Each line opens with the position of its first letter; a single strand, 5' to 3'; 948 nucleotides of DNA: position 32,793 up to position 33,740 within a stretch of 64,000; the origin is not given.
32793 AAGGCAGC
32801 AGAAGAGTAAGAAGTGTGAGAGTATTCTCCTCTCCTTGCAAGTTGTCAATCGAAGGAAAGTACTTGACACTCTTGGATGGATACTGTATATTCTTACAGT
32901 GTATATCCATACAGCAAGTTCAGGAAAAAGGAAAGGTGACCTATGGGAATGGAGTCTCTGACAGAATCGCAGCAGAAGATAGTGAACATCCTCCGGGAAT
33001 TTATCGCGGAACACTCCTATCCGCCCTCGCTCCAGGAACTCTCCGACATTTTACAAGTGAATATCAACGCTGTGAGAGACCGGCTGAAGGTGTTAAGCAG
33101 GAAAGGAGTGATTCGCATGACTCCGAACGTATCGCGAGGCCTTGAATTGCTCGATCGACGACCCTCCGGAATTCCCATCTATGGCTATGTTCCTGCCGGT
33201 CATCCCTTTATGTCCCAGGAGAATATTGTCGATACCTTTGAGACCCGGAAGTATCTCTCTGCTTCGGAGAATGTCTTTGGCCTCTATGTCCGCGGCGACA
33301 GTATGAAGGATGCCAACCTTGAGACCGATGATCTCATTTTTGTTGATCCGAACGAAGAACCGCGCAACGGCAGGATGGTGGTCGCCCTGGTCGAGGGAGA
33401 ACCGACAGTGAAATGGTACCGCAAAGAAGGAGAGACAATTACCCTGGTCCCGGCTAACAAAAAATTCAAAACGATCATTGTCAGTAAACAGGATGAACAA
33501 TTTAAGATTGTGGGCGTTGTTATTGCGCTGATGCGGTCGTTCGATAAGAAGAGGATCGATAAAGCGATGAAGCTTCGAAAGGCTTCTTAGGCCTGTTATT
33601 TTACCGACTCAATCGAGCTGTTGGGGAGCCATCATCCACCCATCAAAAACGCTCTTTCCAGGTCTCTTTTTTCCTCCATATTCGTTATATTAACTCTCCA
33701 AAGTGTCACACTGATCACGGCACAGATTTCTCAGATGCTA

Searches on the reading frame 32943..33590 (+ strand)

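Call 49: search_protein_families(library=pfam, proteins=[window:32943-33590:+], max_evalue=0.001)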
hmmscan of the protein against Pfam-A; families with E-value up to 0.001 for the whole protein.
window:32943-33590:+ (215 aa): 2 families
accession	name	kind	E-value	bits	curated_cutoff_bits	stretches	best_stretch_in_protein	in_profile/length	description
PF00717.28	Peptidase_S24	-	9.1e-28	96.7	23.3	1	78-194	1-116/116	Peptidase S24-like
PF01726.22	LexA_DNA_bind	-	1.1e-16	60.8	23.7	1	3-66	1-65/65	LexA DNA binding domain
